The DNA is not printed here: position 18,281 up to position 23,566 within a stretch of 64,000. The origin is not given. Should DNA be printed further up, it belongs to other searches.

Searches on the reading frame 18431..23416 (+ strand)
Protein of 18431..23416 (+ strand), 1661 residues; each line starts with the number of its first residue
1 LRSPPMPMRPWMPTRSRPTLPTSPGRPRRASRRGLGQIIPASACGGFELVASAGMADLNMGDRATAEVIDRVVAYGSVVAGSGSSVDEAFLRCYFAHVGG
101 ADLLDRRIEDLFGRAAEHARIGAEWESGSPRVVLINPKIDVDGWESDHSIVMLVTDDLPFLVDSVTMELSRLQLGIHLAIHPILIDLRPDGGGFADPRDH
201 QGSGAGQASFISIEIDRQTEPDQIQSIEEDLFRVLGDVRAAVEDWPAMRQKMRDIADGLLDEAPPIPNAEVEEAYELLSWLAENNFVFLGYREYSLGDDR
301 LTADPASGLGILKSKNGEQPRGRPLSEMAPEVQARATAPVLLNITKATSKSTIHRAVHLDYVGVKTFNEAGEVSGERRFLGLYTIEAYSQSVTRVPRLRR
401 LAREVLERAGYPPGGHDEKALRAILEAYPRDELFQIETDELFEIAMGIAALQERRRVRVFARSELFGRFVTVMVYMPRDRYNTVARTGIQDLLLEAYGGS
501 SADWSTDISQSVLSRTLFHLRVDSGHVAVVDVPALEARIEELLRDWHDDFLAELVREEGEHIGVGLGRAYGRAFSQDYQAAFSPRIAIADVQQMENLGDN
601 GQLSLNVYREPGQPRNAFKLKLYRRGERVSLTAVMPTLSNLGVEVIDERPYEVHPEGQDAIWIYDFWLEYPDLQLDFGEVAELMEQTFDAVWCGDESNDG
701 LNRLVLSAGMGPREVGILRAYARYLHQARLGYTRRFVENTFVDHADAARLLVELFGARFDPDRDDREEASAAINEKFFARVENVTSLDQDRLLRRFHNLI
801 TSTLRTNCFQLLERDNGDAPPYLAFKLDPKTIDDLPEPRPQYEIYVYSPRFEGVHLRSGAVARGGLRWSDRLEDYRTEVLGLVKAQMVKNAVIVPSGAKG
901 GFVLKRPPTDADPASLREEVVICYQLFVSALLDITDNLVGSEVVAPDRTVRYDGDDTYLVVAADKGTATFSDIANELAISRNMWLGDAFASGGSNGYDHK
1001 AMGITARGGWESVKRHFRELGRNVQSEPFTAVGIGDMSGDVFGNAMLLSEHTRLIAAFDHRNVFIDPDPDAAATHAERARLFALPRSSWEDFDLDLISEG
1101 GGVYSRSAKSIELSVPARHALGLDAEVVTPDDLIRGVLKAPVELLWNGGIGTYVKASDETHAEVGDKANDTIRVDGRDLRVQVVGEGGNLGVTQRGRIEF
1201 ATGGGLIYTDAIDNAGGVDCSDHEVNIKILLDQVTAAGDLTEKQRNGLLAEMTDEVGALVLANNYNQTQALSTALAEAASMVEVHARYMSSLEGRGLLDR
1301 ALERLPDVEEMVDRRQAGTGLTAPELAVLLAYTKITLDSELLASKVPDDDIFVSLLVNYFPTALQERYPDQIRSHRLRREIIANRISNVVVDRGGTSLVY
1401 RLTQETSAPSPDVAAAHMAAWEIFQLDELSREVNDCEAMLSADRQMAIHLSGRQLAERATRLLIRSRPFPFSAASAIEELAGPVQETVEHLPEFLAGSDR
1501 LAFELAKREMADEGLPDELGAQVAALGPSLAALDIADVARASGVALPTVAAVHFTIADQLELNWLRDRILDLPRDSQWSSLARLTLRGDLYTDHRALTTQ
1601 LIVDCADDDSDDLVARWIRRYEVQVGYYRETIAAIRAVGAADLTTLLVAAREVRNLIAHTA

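Call 79: search_protein_families(library=pfam, proteins=[window:18431-23416:+], max_evalue=0.00001)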
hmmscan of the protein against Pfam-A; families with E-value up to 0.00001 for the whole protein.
window:18431-23416:+ (1661 aa): 8 families
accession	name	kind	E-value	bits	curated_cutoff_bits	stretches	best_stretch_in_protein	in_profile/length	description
PF05088.18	Bac_GDH_CD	-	7.4e-254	843.2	22.8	1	779-1273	4-496/497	Bacterial NAD-glutamate dehydrogenase, catalytic domain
PF21074.2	GDH_C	-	3.9e-101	339.1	26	1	1318-1654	1-338/339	Glutamate dehydrogenase, C-terminal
PF21075.3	GDH_ACT1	-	1.3e-37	129.2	23.7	1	90-231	1-144/144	Glutamate dehydrogenase, ACT1 domain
PF21076.3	GDH_ACT2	-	5.9e-25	88.1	22.8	1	458-547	1-90/90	Glutamate dehydrogenase, ACT2 domain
PF21078.2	GDH_HM3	-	4.7e-24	84.7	24.6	1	698-761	3-66/66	Glutamate dehydrogenase, helical motif 3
PF21077.3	GDH_ACT3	-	2.1e-23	82.3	22.2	1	603-676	2-76/80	Glutamate dehydrogenase, ACT3 domain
PF21073.2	GDH_HM1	-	3.4e-23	81.8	21.2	1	395-454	1-60/60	Glutamate dehydrogenase, helical motif 1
PF21079.2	GDH_HM2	-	2.6e-10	40.6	21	1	554-597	2-45/45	Glutamate dehydrogenase, helical motif 2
